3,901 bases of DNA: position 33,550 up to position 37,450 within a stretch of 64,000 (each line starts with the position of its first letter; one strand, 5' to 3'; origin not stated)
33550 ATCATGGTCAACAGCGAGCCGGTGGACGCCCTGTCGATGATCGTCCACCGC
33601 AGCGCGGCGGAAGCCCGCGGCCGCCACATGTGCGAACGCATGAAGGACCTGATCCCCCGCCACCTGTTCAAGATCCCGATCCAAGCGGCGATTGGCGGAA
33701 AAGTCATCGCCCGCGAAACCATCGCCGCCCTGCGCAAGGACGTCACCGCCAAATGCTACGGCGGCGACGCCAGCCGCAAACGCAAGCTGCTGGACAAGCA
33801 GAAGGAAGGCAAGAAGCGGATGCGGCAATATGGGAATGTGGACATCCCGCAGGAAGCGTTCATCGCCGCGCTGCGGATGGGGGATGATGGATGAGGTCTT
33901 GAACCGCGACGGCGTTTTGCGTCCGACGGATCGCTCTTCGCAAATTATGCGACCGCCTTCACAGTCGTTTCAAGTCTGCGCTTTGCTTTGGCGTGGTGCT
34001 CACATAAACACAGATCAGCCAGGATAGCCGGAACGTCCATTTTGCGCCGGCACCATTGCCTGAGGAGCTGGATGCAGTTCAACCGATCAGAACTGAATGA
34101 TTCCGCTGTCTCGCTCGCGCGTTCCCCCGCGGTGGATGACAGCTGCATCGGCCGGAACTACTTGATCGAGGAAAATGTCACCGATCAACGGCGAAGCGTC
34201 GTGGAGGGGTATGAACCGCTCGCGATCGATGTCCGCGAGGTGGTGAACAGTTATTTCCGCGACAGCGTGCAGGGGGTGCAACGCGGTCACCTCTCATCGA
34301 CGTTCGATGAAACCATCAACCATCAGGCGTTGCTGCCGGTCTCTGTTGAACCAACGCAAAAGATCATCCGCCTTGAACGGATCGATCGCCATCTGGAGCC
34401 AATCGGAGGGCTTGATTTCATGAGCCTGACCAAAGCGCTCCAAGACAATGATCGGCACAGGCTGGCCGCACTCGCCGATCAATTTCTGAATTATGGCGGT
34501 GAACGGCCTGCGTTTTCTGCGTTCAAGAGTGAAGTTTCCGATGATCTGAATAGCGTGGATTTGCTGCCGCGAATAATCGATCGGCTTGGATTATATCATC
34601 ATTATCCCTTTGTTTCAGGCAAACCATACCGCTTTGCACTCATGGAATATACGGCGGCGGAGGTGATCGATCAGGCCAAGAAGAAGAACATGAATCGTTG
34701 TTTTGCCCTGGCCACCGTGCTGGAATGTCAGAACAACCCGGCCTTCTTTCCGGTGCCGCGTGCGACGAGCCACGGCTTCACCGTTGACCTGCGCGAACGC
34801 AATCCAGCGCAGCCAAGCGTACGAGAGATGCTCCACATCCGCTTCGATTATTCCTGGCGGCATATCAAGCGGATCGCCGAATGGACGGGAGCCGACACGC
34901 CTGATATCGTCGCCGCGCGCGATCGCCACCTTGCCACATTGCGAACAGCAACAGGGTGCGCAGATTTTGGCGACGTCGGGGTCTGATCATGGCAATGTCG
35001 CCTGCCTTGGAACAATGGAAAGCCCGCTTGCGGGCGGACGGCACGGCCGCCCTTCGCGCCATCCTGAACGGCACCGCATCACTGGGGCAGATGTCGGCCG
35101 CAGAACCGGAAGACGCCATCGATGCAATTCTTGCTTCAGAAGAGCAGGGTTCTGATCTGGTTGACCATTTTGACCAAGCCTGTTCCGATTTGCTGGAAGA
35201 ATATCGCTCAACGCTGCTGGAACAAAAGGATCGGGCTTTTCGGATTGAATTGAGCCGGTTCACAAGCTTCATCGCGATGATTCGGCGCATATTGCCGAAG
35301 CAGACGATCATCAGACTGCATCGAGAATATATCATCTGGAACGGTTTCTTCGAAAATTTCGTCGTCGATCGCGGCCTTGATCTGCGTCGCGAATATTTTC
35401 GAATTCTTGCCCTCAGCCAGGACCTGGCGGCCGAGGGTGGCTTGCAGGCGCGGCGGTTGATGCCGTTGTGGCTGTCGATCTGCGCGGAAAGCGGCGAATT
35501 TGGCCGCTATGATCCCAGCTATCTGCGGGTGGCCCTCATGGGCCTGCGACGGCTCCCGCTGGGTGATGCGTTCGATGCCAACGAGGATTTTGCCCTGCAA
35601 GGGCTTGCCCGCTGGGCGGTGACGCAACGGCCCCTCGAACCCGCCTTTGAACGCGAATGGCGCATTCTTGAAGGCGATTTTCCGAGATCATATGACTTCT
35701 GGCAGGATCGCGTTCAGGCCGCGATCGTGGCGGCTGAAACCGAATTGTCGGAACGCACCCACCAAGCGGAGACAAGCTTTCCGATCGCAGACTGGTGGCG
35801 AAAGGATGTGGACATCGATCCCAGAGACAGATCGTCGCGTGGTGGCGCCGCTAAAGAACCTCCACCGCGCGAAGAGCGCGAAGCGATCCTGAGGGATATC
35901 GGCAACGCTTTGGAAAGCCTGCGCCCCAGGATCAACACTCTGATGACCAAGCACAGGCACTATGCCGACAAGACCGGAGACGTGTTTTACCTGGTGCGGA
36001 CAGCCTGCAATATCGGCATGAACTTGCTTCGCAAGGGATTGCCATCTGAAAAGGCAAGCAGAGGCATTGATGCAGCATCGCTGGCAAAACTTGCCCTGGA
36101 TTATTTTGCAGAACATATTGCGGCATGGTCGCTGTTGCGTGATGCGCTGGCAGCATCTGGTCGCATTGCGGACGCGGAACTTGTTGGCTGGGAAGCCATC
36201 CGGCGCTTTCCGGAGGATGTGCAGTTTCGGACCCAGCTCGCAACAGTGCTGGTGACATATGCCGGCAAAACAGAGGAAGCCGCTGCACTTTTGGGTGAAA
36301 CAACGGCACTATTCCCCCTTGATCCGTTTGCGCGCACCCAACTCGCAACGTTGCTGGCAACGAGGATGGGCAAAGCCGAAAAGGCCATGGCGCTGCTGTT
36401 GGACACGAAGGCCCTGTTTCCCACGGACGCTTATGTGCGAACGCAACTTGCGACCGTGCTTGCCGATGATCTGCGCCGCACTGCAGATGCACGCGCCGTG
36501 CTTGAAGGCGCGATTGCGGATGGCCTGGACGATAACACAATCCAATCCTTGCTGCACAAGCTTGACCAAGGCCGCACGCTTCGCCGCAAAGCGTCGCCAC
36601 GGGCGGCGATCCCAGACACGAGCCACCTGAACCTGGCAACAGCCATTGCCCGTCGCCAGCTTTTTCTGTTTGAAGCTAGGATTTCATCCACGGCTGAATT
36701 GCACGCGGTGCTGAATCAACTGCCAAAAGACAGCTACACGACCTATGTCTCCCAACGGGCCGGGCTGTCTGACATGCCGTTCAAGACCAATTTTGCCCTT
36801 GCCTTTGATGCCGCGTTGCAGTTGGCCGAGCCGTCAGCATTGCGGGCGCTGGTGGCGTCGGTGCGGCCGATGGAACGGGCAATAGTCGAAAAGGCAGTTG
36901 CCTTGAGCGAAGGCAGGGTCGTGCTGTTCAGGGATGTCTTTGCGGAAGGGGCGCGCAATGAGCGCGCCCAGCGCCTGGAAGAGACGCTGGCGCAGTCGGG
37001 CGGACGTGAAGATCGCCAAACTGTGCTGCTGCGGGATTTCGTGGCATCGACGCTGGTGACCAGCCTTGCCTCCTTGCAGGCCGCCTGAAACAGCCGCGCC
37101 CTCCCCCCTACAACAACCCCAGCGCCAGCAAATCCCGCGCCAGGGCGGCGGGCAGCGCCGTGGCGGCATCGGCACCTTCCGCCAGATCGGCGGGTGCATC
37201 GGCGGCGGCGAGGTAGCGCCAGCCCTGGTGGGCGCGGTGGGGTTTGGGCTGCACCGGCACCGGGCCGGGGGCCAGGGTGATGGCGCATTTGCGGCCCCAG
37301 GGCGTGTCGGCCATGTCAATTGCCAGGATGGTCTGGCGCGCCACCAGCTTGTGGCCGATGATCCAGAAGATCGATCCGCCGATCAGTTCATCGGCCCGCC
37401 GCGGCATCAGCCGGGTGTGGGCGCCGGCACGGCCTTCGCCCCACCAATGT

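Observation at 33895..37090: Compositionally foreign two-gene cassette of unknown function between lepA and the DUF1489-mgtE block (best candidate for an undescribed system)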

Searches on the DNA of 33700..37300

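Call 104: search_rna_families(source=window, start=33700, end=37300, threshold=evalue, max_evalue=1)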
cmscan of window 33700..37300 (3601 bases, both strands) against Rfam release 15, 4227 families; matches with E-value up to 1: 0.
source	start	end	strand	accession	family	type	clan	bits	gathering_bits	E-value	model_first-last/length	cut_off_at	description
